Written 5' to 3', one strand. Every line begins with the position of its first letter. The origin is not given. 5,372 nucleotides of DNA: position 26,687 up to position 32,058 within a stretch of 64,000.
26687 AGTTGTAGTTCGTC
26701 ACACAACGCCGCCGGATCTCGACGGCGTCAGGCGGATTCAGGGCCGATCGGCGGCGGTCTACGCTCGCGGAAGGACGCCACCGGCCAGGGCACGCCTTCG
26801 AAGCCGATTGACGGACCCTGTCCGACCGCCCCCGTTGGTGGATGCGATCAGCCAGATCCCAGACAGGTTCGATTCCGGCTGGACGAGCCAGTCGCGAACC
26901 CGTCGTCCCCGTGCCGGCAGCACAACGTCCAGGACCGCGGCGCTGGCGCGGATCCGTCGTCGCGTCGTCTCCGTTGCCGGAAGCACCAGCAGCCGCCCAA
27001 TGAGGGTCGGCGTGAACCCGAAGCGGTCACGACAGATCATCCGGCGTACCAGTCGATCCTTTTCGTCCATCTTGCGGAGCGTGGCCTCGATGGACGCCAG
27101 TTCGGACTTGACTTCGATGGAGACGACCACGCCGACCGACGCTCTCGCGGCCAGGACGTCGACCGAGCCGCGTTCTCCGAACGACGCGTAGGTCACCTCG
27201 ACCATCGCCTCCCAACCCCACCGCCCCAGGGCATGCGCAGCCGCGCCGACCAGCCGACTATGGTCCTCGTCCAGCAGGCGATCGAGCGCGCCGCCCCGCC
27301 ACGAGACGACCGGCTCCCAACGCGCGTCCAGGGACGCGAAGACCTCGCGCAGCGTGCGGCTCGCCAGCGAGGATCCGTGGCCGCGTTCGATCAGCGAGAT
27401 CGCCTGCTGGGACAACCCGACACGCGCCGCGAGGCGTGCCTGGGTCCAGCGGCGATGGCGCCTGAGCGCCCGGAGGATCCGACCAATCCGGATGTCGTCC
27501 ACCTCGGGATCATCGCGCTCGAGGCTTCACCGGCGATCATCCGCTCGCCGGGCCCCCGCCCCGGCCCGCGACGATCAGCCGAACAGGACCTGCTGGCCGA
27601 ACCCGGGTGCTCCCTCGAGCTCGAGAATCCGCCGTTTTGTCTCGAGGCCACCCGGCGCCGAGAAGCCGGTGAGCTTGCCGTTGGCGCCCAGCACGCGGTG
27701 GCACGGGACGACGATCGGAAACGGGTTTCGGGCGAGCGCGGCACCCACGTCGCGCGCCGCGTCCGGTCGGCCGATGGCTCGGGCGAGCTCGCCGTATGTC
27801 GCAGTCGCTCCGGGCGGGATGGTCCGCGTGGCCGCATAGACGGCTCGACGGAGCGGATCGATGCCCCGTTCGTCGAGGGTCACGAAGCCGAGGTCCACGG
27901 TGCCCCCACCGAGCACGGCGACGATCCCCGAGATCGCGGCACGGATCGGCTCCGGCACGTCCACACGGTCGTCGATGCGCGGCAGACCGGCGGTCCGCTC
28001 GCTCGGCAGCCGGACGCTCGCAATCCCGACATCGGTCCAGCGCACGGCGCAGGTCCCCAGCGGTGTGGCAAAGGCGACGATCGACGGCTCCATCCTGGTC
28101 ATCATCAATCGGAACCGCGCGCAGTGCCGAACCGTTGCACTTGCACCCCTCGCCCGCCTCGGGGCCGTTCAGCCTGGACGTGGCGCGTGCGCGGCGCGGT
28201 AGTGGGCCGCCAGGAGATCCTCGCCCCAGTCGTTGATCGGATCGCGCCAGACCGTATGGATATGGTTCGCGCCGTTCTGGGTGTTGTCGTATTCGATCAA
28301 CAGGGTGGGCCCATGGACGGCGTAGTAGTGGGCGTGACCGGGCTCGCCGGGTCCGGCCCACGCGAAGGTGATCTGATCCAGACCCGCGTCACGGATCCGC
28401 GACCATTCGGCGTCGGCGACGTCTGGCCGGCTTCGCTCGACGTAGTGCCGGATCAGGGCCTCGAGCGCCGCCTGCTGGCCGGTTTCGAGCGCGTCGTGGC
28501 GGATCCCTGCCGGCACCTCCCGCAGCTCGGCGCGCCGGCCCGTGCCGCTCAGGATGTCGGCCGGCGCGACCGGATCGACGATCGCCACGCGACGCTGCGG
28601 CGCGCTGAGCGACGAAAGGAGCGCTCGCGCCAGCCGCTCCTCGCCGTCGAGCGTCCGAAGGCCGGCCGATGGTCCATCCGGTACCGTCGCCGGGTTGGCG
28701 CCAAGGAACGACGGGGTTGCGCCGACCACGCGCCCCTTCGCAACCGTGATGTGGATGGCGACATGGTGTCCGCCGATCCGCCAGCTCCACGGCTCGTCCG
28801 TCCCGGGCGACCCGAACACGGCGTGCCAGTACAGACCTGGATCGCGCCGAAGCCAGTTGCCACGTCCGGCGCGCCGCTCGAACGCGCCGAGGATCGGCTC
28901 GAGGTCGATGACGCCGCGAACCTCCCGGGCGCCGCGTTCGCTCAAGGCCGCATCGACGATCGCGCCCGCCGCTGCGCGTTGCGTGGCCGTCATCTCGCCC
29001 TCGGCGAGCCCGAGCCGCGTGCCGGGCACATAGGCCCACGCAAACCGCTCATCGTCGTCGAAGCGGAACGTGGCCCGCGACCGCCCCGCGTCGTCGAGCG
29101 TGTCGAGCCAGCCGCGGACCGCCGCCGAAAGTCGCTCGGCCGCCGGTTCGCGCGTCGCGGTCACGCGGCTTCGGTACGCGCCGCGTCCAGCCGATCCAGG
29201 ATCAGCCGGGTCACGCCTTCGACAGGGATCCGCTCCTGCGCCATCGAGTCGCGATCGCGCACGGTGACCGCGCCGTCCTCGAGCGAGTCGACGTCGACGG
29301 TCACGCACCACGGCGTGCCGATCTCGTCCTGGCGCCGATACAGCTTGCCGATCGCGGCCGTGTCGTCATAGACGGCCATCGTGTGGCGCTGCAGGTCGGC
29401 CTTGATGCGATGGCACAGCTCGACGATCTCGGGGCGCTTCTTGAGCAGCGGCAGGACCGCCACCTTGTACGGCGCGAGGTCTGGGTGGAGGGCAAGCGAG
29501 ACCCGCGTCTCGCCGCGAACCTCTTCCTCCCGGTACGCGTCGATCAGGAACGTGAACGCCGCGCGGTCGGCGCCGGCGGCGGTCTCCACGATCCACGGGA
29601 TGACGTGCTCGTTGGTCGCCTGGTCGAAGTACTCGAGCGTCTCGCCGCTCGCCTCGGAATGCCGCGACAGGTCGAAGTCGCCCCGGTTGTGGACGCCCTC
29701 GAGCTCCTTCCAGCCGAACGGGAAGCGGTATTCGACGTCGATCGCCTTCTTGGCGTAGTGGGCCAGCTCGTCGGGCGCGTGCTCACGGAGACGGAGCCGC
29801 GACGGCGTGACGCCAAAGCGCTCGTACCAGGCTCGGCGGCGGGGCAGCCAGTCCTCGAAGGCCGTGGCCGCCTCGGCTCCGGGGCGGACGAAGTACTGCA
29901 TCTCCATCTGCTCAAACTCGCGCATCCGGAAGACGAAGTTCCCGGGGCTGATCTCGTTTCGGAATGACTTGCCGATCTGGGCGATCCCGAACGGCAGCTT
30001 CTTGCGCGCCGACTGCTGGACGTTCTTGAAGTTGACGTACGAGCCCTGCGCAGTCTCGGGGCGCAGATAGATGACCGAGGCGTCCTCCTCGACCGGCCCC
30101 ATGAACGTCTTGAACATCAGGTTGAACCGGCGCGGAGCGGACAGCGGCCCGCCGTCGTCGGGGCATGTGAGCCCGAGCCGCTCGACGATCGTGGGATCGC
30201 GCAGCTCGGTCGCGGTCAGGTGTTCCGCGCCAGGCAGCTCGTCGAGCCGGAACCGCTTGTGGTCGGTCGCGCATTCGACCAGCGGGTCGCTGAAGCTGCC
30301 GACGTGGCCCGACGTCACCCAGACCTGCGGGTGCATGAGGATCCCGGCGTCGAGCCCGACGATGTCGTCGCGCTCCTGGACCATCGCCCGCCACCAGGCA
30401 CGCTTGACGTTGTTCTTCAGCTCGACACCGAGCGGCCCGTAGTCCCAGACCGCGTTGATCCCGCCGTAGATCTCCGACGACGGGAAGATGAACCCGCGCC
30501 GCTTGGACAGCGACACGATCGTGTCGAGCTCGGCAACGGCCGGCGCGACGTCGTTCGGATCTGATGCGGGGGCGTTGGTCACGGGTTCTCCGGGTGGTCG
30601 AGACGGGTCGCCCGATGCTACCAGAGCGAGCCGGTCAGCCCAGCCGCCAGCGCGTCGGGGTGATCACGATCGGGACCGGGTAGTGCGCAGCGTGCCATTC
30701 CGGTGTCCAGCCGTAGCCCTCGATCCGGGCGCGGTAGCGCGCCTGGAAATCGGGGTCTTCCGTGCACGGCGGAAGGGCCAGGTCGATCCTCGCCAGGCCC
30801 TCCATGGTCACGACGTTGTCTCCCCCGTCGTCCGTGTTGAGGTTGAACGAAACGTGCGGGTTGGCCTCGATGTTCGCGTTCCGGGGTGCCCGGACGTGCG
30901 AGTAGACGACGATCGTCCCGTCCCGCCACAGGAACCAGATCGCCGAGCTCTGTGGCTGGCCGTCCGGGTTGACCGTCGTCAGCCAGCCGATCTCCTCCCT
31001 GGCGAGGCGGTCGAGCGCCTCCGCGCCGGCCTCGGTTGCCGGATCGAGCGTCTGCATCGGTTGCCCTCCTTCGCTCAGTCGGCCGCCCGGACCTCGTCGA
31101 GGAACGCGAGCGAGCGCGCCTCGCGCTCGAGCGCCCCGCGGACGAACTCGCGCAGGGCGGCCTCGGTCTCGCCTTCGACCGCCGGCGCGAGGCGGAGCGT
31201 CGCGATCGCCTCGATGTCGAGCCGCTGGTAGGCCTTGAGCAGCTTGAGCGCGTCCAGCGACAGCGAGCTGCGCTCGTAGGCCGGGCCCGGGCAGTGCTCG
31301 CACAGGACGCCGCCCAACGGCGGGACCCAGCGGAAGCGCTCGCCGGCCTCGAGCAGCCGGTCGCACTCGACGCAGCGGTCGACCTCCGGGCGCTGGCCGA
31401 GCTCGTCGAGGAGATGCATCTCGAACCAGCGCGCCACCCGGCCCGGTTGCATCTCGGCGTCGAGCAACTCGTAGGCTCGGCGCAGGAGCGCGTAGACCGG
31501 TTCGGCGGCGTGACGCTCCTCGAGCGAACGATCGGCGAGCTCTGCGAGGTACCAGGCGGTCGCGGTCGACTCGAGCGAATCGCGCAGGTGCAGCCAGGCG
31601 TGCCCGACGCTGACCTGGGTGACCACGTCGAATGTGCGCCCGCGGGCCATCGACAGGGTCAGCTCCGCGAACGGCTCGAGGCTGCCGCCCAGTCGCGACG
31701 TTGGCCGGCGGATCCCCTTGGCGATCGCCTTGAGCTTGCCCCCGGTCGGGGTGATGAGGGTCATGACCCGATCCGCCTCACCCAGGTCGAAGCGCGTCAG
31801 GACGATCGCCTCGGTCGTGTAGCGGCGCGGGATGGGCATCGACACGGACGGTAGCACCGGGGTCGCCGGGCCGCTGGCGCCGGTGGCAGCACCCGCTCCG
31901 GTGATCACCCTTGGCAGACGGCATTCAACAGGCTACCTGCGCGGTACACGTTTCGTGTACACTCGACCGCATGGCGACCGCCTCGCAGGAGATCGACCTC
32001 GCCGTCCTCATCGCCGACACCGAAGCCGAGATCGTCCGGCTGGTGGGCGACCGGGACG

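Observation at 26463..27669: Diverged 95-bp direct repeat of the ogt 3' end brackets a 1.1-kb single-gene insertion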

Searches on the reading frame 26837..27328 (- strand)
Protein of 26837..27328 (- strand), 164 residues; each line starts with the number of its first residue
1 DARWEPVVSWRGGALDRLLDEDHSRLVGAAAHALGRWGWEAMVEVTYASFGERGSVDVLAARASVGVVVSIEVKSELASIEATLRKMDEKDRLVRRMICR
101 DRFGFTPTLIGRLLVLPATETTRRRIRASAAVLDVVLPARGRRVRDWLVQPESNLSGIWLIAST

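Call 61: predict_structure(alignment_id=A2)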
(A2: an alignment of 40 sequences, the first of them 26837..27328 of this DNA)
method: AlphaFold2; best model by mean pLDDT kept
length: 164 residues; sequences in the alignment: 40
mean_pLDDT: 83.0   pTM: 0.81
mean pLDDT of the five models: 83.0, 82.1, 81.9, 79.7, 79.1
residues with pLDDT >= 90: 93; 70-90: 42; 50-70: 10; < 50: 19
segments of 3 or more residues with pLDDT < 50: 1-17
pLDDT, mean of each block of 10 residues (from residue 1): 33 47 89 94 71 73 93 89 89 83 89 95 96 97 96 97 76
secondary structure, 60 per line:
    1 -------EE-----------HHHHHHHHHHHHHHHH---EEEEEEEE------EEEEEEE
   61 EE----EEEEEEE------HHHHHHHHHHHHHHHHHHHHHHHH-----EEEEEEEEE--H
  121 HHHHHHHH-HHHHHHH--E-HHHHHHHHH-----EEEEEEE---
elements in order: H21-36 E40-47 E54-62 E67-73 H80-103 E109-117 H120-128 H130-136 H141-149 E155-161
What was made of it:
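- On PD-(D/E)XK nuclease fold (C-terminal domain of the HTH protein): The model has pLDDT 83 (call 61).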

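Call 64: fold_search(model_id=the predicted structure, library=pdb)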
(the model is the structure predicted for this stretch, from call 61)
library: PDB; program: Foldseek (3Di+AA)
matches with E <= 10: 769; with E <= 0.001: 0
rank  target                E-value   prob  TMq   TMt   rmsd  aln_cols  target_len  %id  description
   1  8gh6_A                2.8e-03  0.99  0.40  0.09   7.2       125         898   18  Bombyx mori R2 retrotransposon initiating target-primed reverse transcription (released 2023-04-05)
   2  8iby_C                3.0e-03  0.99  0.38  0.10   6.7       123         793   19  Structure of R2 with 5'ORF (released 2023-09-20)
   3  8ibz_C                3.4e-03  0.99  0.40  0.10   6.6       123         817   19  Structure of R2 with 5'ORF and 3'UTR (released 2023-09-20)
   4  6wan_F                1.8e-02  0.69  0.37  0.18  10.4       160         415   12  Structure of Acinetobacter baumannii Cap4 SAVED/CARF-domain containing receptor with the cyclic trinucleotide 3'3'3'-c (released 2020-06-17)
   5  6wam_F                1.8e-02  0.63  0.34  0.17  10.3       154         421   13  Structure of Acinetobacter baumannii Cap4 SAVED/CARF-domain containing receptor (released 2020-06-17)
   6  9dou_A                2.2e-02  0.90  0.41  0.10   7.7       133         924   10  Taeniopygia guttata R2 retrotransposon (R2Tg) initiating target-primed reverse transcription (released 2025-05-21)
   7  5gkj_B                2.2e-02  0.80  0.33  0.25   9.6       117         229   20  Structure of EndoMS in apo form (released 2016-11-02)
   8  6vm6_E                2.2e-02  0.63  0.36  0.17  10.2       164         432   14  Structure of Acinetobacter baumannii Cap4 SAVED/CARF-domain containing receptor with the cyclic trinucleotide 2'3'3'-c (released 2020-06-17)
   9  6wam_B                2.6e-02  0.60  0.36  0.17  10.3       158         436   13  Structure of Acinetobacter baumannii Cap4 SAVED/CARF-domain containing receptor (released 2020-06-17)
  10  6wam_A                2.6e-02  0.60  0.36  0.17  10.4       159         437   12  Structure of Acinetobacter baumannii Cap4 SAVED/CARF-domain containing receptor (released 2020-06-17)
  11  6vm6_F                3.2e-02  0.57  0.36  0.18  10.2       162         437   14  Structure of Acinetobacter baumannii Cap4 SAVED/CARF-domain containing receptor with the cyclic trinucleotide 2'3'3'-c (released 2020-06-17)
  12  4d1u                  3.9e-02  0.33  0.24  0.19   6.7       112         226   10  A D120A mutant of VIM-7 from Pseudomonas aeruginosa (released 2014-06-25)
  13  9cv1                  4.2e-02  0.30  0.23  0.18   7.3       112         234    9  Crystal structure of the metallo-beta-lactamase VIM-15 with L-captopril (released 2025-07-02)
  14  6vm6_B                4.4e-02  0.51  0.36  0.18  10.3       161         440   14  Structure of Acinetobacter baumannii Cap4 SAVED/CARF-domain containing receptor with the cyclic trinucleotide 2'3'3'-c (released 2020-06-17)
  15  4uwo                  4.7e-02  0.30  0.24  0.19   6.7       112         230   10  Native di-zinc VIM-26. Leu224 in VIM-26 from Klebsiella pneumoniae has implications for drug binding. (released 2015-02-04)
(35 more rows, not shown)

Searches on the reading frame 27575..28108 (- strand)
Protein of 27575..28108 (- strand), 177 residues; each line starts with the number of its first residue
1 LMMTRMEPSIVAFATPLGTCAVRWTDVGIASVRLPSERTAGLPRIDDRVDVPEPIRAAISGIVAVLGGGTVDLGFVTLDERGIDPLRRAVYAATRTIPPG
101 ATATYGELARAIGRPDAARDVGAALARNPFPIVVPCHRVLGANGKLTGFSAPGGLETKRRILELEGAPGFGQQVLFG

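Call 4: search_protein_families(library=pfam, proteins=[window:27575-28108:-], max_evalue=0.01)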
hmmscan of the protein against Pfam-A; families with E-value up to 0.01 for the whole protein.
window:27575-28108:- (177 aa): 1 family
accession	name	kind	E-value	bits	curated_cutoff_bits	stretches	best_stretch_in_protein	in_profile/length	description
PF01035.26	DNA_binding_1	-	8.8e-32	109.2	27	1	86-167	2-81/81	6-O-methylguanine DNA methyltransferase, DNA binding domain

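Call 5: search_protein_families(library=ncbifam, proteins=[window:27575-28108:-], max_evalue=0.01)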
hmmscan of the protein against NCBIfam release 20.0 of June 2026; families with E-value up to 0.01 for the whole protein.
window:27575-28108:- (177 aa): 5 families
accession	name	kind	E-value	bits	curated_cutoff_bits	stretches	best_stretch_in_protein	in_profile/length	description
TIGR00589.1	ogt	superfamily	1.3e-26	92.4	46.4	1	86-165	3-80/80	methylated-DNA--[protein]-cysteine S-methyltransferase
NF007626.0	PRK10286.1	equivalog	1.4e-22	80.6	192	1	83-166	86-167/171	methylated-DNA--[protein]-cysteine S-methyltransferase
NF011964.0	PRK15435.1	equivalog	3.6e-18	65.7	345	1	18-164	209-347/354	bifunctional DNA-binding transcriptional regulator/O6-methylguanine-DNA methyltransferase Ada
NF041132.1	DNA_protcyst_Mta_Thcoc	equivalog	3.1e-16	59.7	250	1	75-166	82-169/169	methylated-DNA--protein-cysteine methyltransferase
NF003022.0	PRK03887.1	equivalog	3.3e-16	59.6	164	1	75-166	82-169/175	methylated-DNA--protein-cysteine methyltransferase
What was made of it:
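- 27575..28108 (-): Intact ogt (methylated-DNA--protein-cysteine methyltransferase, 177 aa). Its last 95 nt, 27575-27669, are the right repeat copy. PF01035 at 8.8e-32 and TIGR00589 at 1.3e-26 (calls 4, 5).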

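Call 25: find_related_loci(query=window:27575-28108:-, collection=metagenome_contigs, flank=3500)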
Query window:27575-28108:- (177 aa) in metagenome_contigs; peptide patterns used: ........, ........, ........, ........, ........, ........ (x = any residue, [..] = any of these).
600 stretches matched a pattern (row limit reached: there are more); 387 encode a relative of the query (tblastn E <= 1e-3); the best 80 are kept; 80 distinct loci.
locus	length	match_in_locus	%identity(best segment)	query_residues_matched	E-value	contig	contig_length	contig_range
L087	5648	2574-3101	83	2-177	5e-93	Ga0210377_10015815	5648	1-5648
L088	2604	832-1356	80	1-176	3e-91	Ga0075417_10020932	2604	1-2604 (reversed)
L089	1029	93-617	79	2-176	2e-94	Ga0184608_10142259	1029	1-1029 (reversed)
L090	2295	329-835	80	9-177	4e-88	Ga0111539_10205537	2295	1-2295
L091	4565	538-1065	75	2-177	3e-84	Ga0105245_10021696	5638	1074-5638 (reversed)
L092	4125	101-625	74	3-177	3e-81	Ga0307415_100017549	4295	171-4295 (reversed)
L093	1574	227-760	75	2-177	2e-85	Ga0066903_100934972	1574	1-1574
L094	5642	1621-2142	74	3-177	4e-79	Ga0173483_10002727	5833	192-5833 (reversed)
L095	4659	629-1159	72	3-177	1e-76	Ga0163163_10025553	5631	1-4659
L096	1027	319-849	71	3-177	1e-80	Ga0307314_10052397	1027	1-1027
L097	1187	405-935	64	1-177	4e-74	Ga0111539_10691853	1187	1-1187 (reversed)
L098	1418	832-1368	64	1-177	5e-73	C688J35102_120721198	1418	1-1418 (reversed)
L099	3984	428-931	68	9-176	6e-68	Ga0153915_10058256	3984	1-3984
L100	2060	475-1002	60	2-177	8e-67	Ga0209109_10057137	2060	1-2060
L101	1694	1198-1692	67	2-166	1e-67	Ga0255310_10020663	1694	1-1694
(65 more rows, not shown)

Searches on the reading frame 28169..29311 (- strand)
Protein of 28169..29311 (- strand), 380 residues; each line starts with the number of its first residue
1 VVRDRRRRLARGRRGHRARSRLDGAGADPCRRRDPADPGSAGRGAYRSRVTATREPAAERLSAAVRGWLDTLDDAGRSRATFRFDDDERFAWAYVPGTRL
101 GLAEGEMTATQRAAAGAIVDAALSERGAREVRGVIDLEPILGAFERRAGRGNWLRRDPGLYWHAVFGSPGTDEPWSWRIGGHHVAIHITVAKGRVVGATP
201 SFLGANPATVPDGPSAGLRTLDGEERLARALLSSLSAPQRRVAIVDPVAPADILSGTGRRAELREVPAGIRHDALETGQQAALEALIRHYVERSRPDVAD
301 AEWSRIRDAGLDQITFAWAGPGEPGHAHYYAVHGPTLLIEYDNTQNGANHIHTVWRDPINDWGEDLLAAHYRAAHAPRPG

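Call 4: search_protein_families(library=pfam, proteins=[window:28169-29311:-], max_evalue=0.01)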
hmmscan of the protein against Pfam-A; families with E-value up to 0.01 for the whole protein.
window:28169-29311:- (380 aa): 1 family
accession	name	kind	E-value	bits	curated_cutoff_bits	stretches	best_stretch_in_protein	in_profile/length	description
PF12006.13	DUF3500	-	5.3e-82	276.1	27.2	1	58-364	5-297/297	Protein of unknown function (DUF3500)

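Call 5: search_protein_families(library=ncbifam, proteins=[window:28169-29311:-], max_evalue=0.01)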
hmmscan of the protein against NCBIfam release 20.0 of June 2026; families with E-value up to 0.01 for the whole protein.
window:28169-29311:- (380 aa): 0 families

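Call 30: search_protein_families(library=padloc, proteins=[window:28169-29311:-], max_evalue=1)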
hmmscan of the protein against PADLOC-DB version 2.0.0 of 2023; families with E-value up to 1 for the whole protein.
window:28169-29311:- (380 aa): 0 families

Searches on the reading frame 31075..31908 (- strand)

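Call 67: search_protein_families(library=pfam, proteins=[window:31075-31908:-], max_evalue=0.00001)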
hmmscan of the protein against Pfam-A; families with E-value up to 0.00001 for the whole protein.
window:31075-31908:- (277 aa): 2 families
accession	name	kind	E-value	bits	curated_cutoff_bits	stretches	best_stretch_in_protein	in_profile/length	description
PF02565.21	RecO_C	-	4.8e-23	82.1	22.1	1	110-267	2-156/157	Recombination protein O C terminal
PF11967.14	RecO_N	-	4.1e-18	65.6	27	1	29-101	3-76/80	Recombination protein O N terminal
